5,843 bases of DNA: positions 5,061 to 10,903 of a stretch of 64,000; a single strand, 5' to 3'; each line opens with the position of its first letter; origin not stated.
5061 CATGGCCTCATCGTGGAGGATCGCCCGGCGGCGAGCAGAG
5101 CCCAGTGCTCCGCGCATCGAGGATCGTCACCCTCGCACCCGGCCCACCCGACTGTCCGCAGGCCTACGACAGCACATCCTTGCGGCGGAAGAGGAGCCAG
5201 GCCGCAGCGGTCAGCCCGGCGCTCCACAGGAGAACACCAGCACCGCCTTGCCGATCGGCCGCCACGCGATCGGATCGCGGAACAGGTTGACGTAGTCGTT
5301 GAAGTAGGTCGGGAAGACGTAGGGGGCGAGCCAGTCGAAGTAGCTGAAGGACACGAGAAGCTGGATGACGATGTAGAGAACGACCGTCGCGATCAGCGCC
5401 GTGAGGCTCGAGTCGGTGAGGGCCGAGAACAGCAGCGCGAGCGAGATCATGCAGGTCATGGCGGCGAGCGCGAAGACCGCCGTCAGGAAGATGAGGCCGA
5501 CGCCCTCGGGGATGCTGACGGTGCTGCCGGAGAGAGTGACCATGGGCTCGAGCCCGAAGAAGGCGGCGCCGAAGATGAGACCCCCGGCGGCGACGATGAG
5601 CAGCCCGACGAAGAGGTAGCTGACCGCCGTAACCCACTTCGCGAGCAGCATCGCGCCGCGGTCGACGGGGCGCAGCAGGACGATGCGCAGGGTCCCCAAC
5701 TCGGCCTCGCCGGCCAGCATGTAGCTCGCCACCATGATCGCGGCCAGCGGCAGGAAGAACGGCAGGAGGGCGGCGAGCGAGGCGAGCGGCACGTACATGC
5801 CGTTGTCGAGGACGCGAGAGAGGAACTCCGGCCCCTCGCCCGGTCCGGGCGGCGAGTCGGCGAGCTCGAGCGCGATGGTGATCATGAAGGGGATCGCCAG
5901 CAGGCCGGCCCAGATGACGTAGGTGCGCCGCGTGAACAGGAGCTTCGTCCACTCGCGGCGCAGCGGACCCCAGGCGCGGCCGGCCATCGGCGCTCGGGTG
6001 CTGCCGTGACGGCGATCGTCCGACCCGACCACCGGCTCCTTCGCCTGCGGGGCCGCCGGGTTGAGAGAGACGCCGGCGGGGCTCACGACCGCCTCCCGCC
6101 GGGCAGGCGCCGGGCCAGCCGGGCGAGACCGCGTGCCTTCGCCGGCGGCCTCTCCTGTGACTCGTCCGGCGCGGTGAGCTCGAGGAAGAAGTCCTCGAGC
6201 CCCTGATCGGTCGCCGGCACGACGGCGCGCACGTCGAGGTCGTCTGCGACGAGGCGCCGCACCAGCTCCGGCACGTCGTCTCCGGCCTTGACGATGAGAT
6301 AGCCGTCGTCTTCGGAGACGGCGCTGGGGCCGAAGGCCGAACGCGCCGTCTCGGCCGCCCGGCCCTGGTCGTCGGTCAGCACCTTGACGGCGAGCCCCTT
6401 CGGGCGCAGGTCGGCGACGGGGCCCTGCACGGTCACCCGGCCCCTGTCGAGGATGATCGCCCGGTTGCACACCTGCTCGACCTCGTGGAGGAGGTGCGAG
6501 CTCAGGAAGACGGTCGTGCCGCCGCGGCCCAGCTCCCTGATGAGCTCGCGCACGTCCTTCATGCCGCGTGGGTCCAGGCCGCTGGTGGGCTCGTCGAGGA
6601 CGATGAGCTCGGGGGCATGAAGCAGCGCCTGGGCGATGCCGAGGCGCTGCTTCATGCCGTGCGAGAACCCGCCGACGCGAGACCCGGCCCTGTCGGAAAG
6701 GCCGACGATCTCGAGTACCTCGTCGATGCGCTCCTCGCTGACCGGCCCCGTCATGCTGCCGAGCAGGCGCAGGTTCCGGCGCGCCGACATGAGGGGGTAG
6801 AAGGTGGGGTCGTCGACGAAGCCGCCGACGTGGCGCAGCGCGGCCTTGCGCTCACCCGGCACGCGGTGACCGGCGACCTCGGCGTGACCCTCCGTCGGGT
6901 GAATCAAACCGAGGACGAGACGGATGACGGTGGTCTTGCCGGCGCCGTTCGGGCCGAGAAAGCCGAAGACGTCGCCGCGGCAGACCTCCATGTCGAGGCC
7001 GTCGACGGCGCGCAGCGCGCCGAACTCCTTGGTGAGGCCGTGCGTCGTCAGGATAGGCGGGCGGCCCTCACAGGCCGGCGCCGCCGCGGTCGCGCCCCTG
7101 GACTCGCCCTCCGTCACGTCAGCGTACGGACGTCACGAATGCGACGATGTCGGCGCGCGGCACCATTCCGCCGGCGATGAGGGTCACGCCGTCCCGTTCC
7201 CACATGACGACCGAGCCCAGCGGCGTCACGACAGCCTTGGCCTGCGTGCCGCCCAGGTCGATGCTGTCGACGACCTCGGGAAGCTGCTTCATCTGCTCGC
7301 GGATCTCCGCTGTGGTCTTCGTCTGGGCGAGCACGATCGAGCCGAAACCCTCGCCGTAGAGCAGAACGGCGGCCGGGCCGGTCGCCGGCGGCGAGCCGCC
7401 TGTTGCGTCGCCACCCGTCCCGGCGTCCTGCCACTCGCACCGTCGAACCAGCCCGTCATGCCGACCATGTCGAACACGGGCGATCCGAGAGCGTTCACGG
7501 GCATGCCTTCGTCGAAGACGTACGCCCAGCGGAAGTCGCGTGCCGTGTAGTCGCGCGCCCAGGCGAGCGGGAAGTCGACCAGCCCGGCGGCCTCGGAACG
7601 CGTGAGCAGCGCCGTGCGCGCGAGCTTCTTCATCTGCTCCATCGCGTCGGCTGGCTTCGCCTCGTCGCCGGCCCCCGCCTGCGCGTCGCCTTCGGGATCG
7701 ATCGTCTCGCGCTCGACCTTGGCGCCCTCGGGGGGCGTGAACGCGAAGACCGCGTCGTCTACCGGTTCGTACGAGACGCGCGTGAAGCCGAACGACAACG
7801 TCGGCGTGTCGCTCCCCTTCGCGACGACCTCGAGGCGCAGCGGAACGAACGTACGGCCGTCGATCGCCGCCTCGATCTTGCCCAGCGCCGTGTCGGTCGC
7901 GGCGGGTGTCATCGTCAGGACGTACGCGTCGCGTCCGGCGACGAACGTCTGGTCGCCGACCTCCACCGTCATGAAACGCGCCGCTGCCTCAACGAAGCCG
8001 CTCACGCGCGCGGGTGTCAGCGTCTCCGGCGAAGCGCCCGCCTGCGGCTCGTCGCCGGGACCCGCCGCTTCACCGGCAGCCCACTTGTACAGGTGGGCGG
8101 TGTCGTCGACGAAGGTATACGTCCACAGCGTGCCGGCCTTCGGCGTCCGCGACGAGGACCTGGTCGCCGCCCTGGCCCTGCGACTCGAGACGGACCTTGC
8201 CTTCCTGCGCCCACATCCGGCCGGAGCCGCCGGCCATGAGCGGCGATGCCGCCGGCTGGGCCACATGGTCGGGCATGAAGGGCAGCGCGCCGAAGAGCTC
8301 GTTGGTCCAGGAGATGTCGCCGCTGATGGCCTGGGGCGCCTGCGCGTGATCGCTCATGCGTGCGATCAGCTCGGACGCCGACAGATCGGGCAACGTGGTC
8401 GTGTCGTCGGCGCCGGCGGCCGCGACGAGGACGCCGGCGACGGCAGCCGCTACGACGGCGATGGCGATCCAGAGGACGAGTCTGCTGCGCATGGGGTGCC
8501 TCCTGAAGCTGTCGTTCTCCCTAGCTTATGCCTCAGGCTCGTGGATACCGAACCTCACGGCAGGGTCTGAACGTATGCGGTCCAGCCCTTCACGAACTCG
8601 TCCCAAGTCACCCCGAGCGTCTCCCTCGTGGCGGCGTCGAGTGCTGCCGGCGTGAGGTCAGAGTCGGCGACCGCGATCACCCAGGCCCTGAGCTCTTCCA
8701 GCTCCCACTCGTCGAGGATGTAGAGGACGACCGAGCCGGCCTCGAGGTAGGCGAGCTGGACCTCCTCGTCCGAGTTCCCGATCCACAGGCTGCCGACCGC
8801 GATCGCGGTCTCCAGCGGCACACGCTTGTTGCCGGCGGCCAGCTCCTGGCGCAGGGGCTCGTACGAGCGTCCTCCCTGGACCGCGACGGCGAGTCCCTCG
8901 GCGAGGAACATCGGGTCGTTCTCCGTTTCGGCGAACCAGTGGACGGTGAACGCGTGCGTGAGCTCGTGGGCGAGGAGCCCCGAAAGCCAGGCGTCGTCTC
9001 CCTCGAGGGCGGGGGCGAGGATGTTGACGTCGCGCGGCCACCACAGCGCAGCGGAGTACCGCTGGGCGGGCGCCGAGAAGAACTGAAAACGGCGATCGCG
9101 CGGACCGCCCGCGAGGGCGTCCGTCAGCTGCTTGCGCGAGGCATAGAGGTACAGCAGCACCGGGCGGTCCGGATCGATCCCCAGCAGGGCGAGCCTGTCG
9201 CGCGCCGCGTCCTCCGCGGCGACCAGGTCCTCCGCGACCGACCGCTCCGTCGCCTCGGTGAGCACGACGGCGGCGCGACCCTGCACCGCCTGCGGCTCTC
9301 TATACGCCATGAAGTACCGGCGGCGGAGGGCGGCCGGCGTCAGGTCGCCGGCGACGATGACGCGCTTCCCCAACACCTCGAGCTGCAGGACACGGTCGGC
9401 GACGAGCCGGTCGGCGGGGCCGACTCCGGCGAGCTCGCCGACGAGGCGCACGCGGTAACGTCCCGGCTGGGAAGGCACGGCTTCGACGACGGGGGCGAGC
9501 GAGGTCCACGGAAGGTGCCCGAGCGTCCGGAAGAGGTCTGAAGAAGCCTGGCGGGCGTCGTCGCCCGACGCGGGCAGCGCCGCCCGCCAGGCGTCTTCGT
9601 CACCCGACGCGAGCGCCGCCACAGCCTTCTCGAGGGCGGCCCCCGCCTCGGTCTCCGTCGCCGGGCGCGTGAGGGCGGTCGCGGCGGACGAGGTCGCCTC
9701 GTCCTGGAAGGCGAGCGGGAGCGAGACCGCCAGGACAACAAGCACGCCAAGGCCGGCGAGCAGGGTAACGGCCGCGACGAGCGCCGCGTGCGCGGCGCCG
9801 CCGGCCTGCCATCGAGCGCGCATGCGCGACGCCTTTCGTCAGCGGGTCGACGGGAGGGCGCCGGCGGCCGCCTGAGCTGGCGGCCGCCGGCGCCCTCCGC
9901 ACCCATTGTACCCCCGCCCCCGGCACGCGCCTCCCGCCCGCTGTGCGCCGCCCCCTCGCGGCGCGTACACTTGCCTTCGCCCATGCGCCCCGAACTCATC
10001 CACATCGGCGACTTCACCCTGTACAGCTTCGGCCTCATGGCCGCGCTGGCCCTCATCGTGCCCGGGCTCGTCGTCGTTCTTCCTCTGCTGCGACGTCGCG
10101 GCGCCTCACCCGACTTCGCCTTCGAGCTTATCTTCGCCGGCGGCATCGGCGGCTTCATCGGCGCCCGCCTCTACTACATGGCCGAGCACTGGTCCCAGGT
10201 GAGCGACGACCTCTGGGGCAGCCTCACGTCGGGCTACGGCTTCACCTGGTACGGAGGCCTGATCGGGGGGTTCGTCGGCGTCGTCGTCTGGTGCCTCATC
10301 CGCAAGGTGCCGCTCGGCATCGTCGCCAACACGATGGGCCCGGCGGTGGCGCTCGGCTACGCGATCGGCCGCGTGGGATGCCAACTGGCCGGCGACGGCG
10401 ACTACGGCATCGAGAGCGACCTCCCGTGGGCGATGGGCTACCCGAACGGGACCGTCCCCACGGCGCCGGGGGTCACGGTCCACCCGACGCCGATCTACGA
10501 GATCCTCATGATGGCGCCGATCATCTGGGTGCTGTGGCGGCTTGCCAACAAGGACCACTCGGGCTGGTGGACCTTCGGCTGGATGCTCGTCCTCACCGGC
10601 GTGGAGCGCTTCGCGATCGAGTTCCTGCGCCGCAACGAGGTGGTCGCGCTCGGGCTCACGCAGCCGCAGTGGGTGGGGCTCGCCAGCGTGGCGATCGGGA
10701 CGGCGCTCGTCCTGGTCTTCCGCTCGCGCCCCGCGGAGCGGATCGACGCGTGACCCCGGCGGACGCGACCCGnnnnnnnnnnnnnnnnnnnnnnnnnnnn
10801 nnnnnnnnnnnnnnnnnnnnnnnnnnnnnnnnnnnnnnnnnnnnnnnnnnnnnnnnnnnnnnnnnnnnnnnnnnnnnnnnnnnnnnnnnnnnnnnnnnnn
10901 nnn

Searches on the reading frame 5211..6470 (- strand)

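Call 29: search_protein_families(library=pfam, proteins=[window:5211-6470:-], max_evalue=0.0001)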
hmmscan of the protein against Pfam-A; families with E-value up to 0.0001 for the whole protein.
window:5211-6470:- (419 aa): 2 families
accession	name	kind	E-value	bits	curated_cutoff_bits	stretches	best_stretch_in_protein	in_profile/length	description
PF12679.13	ABC2_membrane_2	-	9.2e-18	64.9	27.2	1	235-387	73-213/283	ABC-2 family transporter protein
PF12730.13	ABC2_membrane_4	-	2.7e-09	37.7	27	1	172-367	4-177/179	ABC-2 family transporter protein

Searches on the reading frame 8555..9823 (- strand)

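Call 29: search_protein_families(library=pfam, proteins=[window:8555-9823:-], max_evalue=0.0001)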
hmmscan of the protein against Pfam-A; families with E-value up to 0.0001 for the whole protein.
window:8555-9823:- (422 aa): 1 family
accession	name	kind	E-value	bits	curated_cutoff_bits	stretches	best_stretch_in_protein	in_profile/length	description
PF13485.12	Peptidase_MA_2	-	8.5e-07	29.4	32.4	1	211-399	10-184/201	Peptidase MA superfamily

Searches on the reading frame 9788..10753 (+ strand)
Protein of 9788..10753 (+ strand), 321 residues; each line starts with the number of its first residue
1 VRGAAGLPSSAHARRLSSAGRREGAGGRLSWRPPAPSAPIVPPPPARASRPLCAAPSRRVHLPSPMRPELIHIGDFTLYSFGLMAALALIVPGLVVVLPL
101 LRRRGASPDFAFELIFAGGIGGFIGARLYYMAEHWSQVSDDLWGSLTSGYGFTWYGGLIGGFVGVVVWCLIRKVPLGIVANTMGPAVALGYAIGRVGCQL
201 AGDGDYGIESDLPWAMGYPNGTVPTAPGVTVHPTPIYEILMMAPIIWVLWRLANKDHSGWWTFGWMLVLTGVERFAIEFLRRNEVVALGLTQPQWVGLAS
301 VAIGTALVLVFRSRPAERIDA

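Call 29: search_protein_families(library=pfam, proteins=[window:9788-10753:+], max_evalue=0.0001)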
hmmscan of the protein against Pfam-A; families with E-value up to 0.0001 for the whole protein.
window:9788-10753:+ (321 aa): 1 family
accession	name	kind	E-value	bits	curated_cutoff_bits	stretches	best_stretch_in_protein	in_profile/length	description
PF01790.23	LGT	-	2.5e-39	135.5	24.9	1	68-309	1-239/240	Prolipoprotein diacylglyceryl transferase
